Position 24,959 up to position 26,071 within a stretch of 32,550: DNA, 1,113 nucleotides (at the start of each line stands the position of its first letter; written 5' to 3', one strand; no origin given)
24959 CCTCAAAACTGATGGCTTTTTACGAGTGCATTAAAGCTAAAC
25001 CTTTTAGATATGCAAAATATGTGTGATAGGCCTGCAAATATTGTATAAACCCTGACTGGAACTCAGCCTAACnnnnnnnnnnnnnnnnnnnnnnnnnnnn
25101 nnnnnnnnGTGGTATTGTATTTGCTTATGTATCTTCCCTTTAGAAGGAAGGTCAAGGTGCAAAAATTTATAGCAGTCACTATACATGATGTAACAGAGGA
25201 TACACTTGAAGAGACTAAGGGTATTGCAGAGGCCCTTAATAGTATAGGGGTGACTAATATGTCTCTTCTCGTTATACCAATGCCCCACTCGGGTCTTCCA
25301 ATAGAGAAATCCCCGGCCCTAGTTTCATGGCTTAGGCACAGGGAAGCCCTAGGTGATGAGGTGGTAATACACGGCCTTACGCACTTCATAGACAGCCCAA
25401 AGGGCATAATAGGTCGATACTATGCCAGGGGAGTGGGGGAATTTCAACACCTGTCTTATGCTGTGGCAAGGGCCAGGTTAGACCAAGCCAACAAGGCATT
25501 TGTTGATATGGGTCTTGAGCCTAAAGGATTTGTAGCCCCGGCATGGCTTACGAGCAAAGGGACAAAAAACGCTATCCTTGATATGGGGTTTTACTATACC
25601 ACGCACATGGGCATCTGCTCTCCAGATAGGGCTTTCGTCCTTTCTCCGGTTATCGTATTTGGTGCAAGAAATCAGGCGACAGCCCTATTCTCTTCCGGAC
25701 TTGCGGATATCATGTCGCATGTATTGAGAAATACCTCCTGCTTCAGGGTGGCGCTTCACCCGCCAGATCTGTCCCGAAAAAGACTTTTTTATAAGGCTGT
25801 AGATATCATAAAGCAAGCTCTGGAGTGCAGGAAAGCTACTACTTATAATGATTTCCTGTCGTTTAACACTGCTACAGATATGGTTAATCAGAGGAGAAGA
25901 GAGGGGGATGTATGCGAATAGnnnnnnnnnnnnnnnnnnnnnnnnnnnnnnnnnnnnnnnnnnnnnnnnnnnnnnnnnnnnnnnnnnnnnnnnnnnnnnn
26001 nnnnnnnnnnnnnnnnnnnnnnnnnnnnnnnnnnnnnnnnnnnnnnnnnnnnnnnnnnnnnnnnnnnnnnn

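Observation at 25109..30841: Divergent five-gene operon (DUF2334 deacetylase-like, GT4, UPF0104 flippase-like, HK, sigma54 activator): candidate undescribed amino-glycolipid or cationic envelope-lipid pathway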

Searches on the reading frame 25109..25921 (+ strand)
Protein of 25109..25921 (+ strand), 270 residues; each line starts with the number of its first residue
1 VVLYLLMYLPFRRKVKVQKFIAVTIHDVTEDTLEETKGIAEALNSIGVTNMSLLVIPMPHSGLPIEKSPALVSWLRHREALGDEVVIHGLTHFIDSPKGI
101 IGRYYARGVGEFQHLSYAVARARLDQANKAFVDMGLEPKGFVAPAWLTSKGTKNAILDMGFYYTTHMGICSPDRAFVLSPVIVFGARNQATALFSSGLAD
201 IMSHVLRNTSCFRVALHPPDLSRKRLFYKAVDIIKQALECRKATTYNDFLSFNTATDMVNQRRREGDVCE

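Call 5: search_protein_families(library=pfam, proteins=[window:25109-25921:+], max_evalue=0.01)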
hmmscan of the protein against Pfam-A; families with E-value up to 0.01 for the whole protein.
window:25109-25921:+ (270 aa): 1 family
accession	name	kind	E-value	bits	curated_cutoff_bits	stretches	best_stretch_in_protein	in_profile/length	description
PF10096.14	DUF2334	-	1.2e-26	94.1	26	1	22-180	3-161/203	Uncharacterized protein conserved in bacteria (DUF2334)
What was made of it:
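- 25157..25921 (+): GpgD-like lipid-HexNAc N-deacetylase (DUF2334/COG3233, CE4/NodB-like fold). It is cytoplasmic, with no predicted TM segment. PF10096, 94 bits (call 5).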

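Call 6: search_protein_families(library=ncbifam, proteins=[window:25109-25921:+], max_evalue=0.001)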
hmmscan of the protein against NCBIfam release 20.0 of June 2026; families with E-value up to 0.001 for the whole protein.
window:25109-25921:+ (270 aa): 1 family
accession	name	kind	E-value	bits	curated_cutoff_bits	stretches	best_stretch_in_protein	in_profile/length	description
NF053788.1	GlcNAc_PG_deac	equivalog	3.4e-40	138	280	1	21-250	3-240/241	N-acetylglucosaminyl phosphatidylglycerol deacetylase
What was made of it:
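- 25157..25921 (+): The only NCBIfam hit is NF053788 GlcNAc-PG deacetylase, at 138 bits against a cutoff of 280 (call 6).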

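Call 17: find_homologous_proteins(query=window:25157-25921:+, max_evalue=0.00001)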
Query window:25157-25921:+ (254 aa): 59 proteins with E <= 0.00001 among 439 candidates.
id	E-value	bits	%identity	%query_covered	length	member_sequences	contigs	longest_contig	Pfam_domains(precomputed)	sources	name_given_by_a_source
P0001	3.7e-149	513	89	100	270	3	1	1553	PF10096.15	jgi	jgi:hypothetical protein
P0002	6.4e-65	237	49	96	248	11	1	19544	PF10096.15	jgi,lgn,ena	-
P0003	1.6e-61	226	50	91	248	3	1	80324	PF10096.15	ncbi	-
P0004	2.3e-34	137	37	92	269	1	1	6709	PF10096.15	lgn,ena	-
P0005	8.3e-34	135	37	92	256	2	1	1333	PF10096.15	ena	-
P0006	1.5e-33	134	37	91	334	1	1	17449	PF10096.15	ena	-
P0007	4.6e-33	133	36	91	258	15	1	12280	PF10096.15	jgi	-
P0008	1.7e-32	131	36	91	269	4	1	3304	PF10096.15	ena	-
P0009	1.2e-31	128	35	91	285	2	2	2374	PF10096.15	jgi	-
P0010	1.2e-31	128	33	92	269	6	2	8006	PF10096.15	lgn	-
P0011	2.3e-31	127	36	91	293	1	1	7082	PF10096.15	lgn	-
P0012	7.1e-31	126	37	91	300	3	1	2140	PF10096.15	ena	-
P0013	1.1e-30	125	36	91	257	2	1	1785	PF10096.15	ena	-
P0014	1.3e-30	125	36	91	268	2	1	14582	PF10096.15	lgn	-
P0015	2.9e-30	124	34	91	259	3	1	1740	PF10096.15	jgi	jgi:uncharacterized protein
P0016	4.5e-30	123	35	91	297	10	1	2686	PF10096.15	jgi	-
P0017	6.6e-30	122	34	92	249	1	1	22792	PF10096.15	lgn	-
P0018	8.5e-30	122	34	92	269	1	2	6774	PF10096.15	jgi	jgi:predicted deacetylase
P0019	1.1e-29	122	35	91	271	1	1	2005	PF10096.15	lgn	-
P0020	1.2e-29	122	34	92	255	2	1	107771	PF10096.15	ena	-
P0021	1.4e-29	121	34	91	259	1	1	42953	PF10096.15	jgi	jgi:predicted deacetylase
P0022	1.6e-29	121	36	91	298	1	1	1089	PF10096.15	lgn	-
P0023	2.1e-29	121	33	92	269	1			PF10096.15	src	-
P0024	4.3e-29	120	35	92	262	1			PF10096.15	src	-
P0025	8.5e-29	119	36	91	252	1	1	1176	PF10096.15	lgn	-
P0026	9.7e-29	119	31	98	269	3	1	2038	PF10096.15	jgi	-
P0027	1.3e-28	118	35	91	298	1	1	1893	PF10096.15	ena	-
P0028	2.2e-28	117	34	92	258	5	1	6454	PF10096.15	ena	-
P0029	2.8e-28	117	34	98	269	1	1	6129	PF10096.15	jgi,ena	-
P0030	3.6e-28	117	34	92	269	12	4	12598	PF10096.15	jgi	jgi:predicted deacetylase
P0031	5.2e-28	116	34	96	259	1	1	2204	PF10096.15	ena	-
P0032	9.8e-28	115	32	92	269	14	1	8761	PF10096.15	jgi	jgi:predicted deacetylase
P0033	1.1e-27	115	34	91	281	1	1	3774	PF10096.15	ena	-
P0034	2.9e-27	114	32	92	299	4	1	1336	PF10096.15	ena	-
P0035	9.0e-27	112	32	92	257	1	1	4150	PF10096.15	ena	-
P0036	8.4e-26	109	32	92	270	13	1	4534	PF10096.15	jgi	jgi:predicted deacetylase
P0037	1.1e-25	108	34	98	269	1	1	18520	PF10096.15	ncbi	-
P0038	1.7e-25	108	31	93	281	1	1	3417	PF10096.15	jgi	-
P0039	1.7e-25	108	31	92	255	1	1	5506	PF10096.15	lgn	-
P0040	3.1e-25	107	34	91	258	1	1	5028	PF10096.15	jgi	jgi:hypothetical protein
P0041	8.8e-23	99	33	91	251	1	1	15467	PF10096.15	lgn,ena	-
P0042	1.1e-22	99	30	91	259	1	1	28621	PF10096.15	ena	-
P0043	1.6e-22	98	31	94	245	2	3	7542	PF10096.15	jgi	jgi:hypothetical protein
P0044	1.7e-22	98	32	83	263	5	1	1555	PF10096.15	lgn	-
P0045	2.4e-22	98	31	89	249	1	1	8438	PF10096.15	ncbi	ncbi:MAG: DUF2334 domain-containing protein [Acidobacteriota bacterium]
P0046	6.1e-22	96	33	92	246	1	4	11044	PF10096.15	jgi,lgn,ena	jgi:predicted deacetylase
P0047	6.2e-22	96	31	92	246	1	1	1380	PF10096.15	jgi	jgi:predicted deacetylase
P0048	1.2e-21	95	32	81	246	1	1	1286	PF10096.15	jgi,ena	jgi:predicted deacetylase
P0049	3.3e-21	94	30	91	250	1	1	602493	PF10096.15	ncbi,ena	-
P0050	5.2e-21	93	32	92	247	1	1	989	PF10096.15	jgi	jgi:uncharacterized protein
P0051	4.6e-20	90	29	91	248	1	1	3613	PF10096.15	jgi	jgi:predicted deacetylase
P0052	4.8e-20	90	29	91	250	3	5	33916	PF10096.15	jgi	jgi:predicted deacetylase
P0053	2.0e-19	88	30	92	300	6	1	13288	PF10096.15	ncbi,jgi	ncbi:MAG TPA: polysaccharide deacetylase family protein [Chthoniobacterales bacterium]|jgi:hypotheti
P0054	1.3e-18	85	29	91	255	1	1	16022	PF10096.15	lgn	-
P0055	2.1e-18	85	29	91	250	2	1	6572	PF10096.15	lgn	-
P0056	5.5e-18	83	30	91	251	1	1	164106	PF10096.15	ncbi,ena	-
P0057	4.8e-17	80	30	80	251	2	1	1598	PF10096.15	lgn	-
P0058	5.6e-17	80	29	91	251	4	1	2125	PF10096.15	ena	-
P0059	1.3e-16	79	33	79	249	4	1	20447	PF10096.15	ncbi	ncbi:MAG TPA: polysaccharide deacetylase family protein [Jatrophihabitans sp.]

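Call 18: find_encoding_contigs(protein=P0003, flank=10000, max_places=3)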
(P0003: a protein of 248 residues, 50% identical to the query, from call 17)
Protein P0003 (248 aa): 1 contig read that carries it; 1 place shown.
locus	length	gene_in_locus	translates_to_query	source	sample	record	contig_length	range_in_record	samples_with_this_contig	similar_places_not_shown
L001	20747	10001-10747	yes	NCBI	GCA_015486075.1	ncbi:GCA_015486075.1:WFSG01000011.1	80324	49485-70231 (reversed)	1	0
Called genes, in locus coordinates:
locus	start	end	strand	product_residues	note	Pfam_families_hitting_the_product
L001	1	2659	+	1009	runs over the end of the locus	PF00873:ACR_tran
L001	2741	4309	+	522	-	PF13231:PMT_2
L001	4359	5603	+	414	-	PF09335:VTT_dom, PF01569:PAP2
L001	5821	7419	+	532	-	PF02366:PMT, PF13231:PMT_2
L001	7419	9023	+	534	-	PF02366:PMT, PF13231:PMT_2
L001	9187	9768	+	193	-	PF09335:VTT_dom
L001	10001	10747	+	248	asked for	PF10096:DUF2334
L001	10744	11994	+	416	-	PF13439:Glyco_transf_4, PF13579:Glyco_trans_4_4, PF00534:Glycos_transf_1, PF13692:Glyco_trans_1_4, PF13524:Glyco_trans_1_2 (weak)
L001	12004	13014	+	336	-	PF03706:LPG_synthase_TM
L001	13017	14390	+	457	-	PF13581:HATPase_c_2 (faint), PF00512:HisKA, PF02518:HATPase_c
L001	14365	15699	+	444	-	PF00072:Response_reg, PF00158:Sigma54_activat, PF14532:Sigma54_activ_2, PF01078:Mg_chelatase (faint), PF07728:AAA_5 (faint), PF25601:AAA_lid_14, PF02954:HTH_8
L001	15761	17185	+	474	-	PF20250:FapA_N, PF03961:FapA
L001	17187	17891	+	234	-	-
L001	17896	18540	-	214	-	-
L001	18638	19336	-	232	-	PF13197:DUF4013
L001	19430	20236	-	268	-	PF00733:Asn_synthase (faint), PF02540:NAD_synthase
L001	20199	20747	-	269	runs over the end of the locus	PF00731:AIRC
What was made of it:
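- Three ArnT-like genes flank the cassette in the window and in L001 (calls 5, 6, 18).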

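Call 19: find_encoding_contigs(protein=P0002, flank=10000, max_places=3)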
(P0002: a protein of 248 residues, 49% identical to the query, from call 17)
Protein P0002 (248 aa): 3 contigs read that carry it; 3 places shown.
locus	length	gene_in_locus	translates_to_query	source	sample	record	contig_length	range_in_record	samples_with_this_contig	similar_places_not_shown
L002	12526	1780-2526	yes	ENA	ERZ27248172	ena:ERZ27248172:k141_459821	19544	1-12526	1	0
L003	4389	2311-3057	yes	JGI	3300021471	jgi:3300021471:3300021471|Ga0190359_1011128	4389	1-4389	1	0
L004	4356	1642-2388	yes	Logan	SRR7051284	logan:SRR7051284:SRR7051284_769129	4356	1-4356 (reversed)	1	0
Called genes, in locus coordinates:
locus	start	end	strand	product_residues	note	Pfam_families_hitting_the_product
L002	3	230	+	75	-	?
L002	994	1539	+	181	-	PF09335:VTT_dom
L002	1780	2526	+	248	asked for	PF10096:DUF2334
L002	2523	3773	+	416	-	PF20706:GT4-conflict (faint), PF13439:Glyco_transf_4, PF13579:Glyco_trans_4_4, PF00534:Glycos_transf_1, PF13692:Glyco_trans_1_4, PF13524:Glyco_trans_1_2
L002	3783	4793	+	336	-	PF03706:LPG_synthase_TM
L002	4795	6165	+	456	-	PF00512:HisKA, PF02518:HATPase_c, PF13581:HATPase_c_2 (faint), PF14501:HATPase_c_5 (weak)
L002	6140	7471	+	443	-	PF00072:Response_reg, PF00158:Sigma54_activat, PF14532:Sigma54_activ_2, PF01078:Mg_chelatase (faint), PF25601:AAA_lid_14, PF02954:HTH_8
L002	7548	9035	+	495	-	PF20250:FapA_N, PF03961:FapA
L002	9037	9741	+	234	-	-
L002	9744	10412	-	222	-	-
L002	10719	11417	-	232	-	PF13197:DUF4013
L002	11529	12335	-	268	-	PF00733:Asn_synthase, PF02540:NAD_synthase, PF06508:QueC (weak)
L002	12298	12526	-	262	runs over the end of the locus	PF00731:AIRC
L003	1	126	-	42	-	PF00009:GTP_EFTU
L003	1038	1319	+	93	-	-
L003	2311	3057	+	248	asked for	PF10096:DUF2334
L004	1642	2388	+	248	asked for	PF10096:DUF2334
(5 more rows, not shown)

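Call 21: find_related_loci(query=A1, collection=genome_contigs, flank=8000)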
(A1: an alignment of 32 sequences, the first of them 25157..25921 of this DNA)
Query A1 (254 aa) in genome_contigs; peptide patterns used: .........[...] (x = any residue, [..] = any of these).
599 stretches matched a pattern (row limit reached: there are more); 591 encode a relative of the query (tblastn E <= 1e-3); the best 80 are kept; 80 distinct loci.
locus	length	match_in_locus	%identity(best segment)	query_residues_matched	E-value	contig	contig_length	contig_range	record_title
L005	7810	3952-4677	36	2-235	6e-40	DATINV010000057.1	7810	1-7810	MAG TPA_asm: Chthoniobacterales bacterium isolate SMAG_U15805 k141_15521, whole genome shotgun sequence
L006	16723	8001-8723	35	3-235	5e-37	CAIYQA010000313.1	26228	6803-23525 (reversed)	MAG: uncultured Spartobacteria bacterium isolate MJ-time_bin-8667 genome assembly, contig: bin-8667:313/532, whole genom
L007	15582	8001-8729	35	1-235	5e-37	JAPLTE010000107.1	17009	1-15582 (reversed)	MAG: Verrucomicrobia bacterium isolate LacPavin_0818_WC40_MAG_59_38 LacPavin_0818_WC40_scaffold_1079481, whole genome sh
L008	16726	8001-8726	34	2-235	5e-36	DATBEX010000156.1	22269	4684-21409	MAG TPA_asm: Candidatus Udaeobacter sp. isolate SMAG_U3793 k141_2108546, whole genome shotgun sequence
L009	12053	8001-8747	32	2-250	1e-35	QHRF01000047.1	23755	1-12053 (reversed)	MAG: Verrucomicrobia bacterium isolate AV11 14_0927_05_40cm_scaffold_4311_curated, whole genome shotgun sequence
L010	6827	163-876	35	5-234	7e-36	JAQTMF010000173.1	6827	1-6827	MAG: Chthoniobacteraceae bacterium isolate STA_34 NODE_25276_length_6827_cov_2.732537_Sandtown_A, whole genome shotgun s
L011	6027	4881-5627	34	2-250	3e-35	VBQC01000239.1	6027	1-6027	MAG: Verrucomicrobia bacterium isolate AV_138 14_1009_09_30cm_scaffold_25466, whole genome shotgun sequence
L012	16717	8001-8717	33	5-235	2e-35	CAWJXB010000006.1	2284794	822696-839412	MAG: uncultured Verrucomicrobiae bacterium isolate MFD00822.bin.1.1 genome assembly, contig: contig_623, whole genome sh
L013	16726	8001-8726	33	2-235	2e-35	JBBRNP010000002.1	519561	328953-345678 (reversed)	MAG: Chthoniobacterales bacterium isolate La1_metabat2.179 LA1C_B2.179_k141_1085949L_519561_cov_27.9841, whole genome sh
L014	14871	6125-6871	33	2-250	2e-35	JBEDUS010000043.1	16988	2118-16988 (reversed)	MAG: Candidatus Udaeobacter sp. isolate Bin.004.forest_FP4 k127_119368, whole genome shotgun sequence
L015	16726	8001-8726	34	2-235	2e-35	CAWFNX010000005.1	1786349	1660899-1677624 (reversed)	MAG: uncultured Verrucomicrobiae bacterium isolate MFD06085.bin.1.132 genome assembly, contig: contig_7434, whole genome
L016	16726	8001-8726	34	2-235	2e-35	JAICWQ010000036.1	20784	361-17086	MAG: Chthoniobacterales bacterium isolate LS_FP_2_bin.56 k141_3744224_length_20784_cov_13.0513, whole genome shotgun seq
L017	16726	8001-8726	33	2-235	6e-35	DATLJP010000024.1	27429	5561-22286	MAG TPA_asm: Chthoniobacterales bacterium isolate SMAG_U13699 k141_4417468, whole genome shotgun sequence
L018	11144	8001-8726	33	2-235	5e-35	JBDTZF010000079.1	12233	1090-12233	MAG: Verrucomicrobiota bacterium isolate cluster4_bin.16 NODE_12714_length_12233_cov_8.192232, whole genome shotgun sequ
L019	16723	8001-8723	29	7-240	6e-35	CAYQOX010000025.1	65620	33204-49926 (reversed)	MAG TPA_asm: uncultured bacterium isolate SRP141376_co2_274 genome assembly, contig: NODE_1119_length_65620_cov_7.832960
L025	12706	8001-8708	33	5-234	5e-34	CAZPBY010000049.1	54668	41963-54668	MAG TPA_asm: uncultured Solibacteraceae bacterium isolate binchicken_co185_13 genome assembly, contig: NODE_759_length_5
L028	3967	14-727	32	3-234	6e-34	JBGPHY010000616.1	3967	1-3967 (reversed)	MAG: Terriglobia bacterium isolate OBJ_0618_7090110_347 k141_221100_length_3967_cov_243.0000, whole genome shotgun seque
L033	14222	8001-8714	34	2-231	1e-33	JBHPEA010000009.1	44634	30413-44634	Nanoarchaeota archaeon isolate SAG AM-311-D13 NODE_9_length_44634_cov_28.346867, whole genome shotgun sequence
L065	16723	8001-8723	33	3-233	2e-30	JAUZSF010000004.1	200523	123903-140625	MAG: Robiginitomaculum sp. isolate Faavne_M6_B16 Faavne_M6_B16-contig_1529_pilon, whole genome shotgun sequence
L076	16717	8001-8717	32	4-233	4e-30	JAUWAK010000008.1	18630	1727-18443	MAG: Candidatus Aerophobetes bacterium isolate CSMAG_1292 CSMAG_1292_k141_1363236_length_18630_cov_17.9798, whole genome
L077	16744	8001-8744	31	2-241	1e-29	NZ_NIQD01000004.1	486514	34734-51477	Pseudomonas paraeruginosa strain ATCC 9027 NODE_4_length_486514_cov_67.5924, whole genome shotgun sequence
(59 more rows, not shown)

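Call 26: search_protein_families(library=pfam, proteins=[L008:8717-11158:+, L019:7324-7974:+, L019:8692-9843:+, L025:8722-9618:+, L028:979-2004:+, L033:9594-10511:+, L065:8705-9688:+, L065:7204-8001:+, L076:8790-10082:+, L076:11291-12325:+], max_evalue=0.001)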
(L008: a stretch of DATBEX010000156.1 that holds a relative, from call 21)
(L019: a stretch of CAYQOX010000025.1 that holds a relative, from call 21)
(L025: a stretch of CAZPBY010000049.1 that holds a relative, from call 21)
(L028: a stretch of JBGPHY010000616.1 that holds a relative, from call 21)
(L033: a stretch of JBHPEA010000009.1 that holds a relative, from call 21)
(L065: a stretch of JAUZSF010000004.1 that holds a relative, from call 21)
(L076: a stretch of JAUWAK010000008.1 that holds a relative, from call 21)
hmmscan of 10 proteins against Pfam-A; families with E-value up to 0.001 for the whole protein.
L008:8717-11158:+ (813 aa): 6 families
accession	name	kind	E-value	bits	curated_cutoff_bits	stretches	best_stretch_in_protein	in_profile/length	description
PF13692.12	Glyco_trans_1_4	-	6.7e-34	117.6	27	1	646-780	3-142/142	Glycosyl transferases group 1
PF00534.26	Glycos_transf_1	-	9.9e-34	116.8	26.4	1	640-793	11-171/172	Glycosyl transferases group 1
PF13439.12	Glyco_transf_4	-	2.1e-18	67.3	28.5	1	454-623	1-169/170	Glycosyltransferase Family 4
PF20706.3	GT4-conflict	-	1.4e-13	51.1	26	1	632-806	193-384/385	Family 4 Glycosyltransferase in conflict systems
PF13579.12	Glyco_trans_4_4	-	7.8e-09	36.5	29.7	1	455-619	1-158/158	Glycosyl transferase 4-like domain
PF13524.12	Glyco_trans_1_2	-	7e-08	33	25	1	673-797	14-131/144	Glycosyl transferase-like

L019:7324-7974:+ (216 aa): 1 family
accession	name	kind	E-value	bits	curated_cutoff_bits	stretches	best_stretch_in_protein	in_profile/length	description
PF00583.31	Acetyltransf_1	-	7.4e-08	33.1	20.7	0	127-186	58-115/116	Acetyltransferase (GNAT) family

L019:8692-9843:+ (383 aa): 1 family
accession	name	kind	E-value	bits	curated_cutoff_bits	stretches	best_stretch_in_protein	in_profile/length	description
PF03706.18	LPG_synthase_TM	-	4.1e-33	115.6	33.4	1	35-346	4-302/302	Lysylphosphatidylglycerol synthase TM region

L025:8722-9618:+ (298 aa): 3 families
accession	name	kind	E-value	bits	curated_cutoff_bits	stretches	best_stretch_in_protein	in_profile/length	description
PF00092.34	VWA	-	3.5e-14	53.8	23.8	1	76-234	2-160/174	von Willebrand factor type A domain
PF13519.12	VWA_2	-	6.4e-13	49.7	27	1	76-178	1-107/107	von Willebrand factor type A domain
PF05762.20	VWA_CoxE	-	3.5e-08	33.6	26.4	1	69-217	52-197/222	VWA domain containing CoxE-like protein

L028:979-2004:+ (341 aa): 1 family
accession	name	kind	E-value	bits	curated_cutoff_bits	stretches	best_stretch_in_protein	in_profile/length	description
PF03706.18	LPG_synthase_TM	-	4.2e-35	122.1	33.4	1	13-314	4-302/302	Lysylphosphatidylglycerol synthase TM region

L033:9594-10511:+ (305 aa): 1 family
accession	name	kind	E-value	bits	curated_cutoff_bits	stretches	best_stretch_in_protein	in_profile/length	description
PF07676.18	PD40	-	2.5e-05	24.5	20.9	0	183-207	16-38/38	WD40-like Beta Propeller Repeat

L065:8705-9688:+ (327 aa): 0 families

L065:7204-8001:+ (265 aa): 4 families
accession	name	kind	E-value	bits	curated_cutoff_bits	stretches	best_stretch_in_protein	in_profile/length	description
PF00535.33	Glycos_transf_2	-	7e-26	91.6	23.3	1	12-145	2-132/168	Glycosyl transferase family 2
PF13641.12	Glyco_tranf_2_3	-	8.4e-11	42.8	27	1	11-198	4-199/230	Glycosyltransferase like family 2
PF13506.12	Glyco_transf_21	-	1.4e-05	25.1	21.7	1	77-177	18-122/174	Glycosyl transferase family 21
PF13704.12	Glyco_tranf_2_4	-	0.00034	21.5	27.5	1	18-101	2-83/98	Glycosyl transferase family 2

L076:8790-10082:+ (430 aa): 2 families
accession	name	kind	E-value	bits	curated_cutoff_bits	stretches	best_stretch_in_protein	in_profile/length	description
PF07690.21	MFS_1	-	1.5e-28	100.2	33.4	2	38-309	1-267/347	Major Facilitator Superfamily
PF05977.19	MFS_3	-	6.9e-24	84.6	27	1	25-425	2-395/524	Transmembrane secretion effector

L076:11291-12325:+ (344 aa): 1 family
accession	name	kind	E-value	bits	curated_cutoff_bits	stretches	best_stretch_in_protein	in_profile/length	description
PF01992.21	vATP-synt_AC39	-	3.2e-51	175.1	29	1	19-333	2-327/339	ATP synthase (C/AC39) subunit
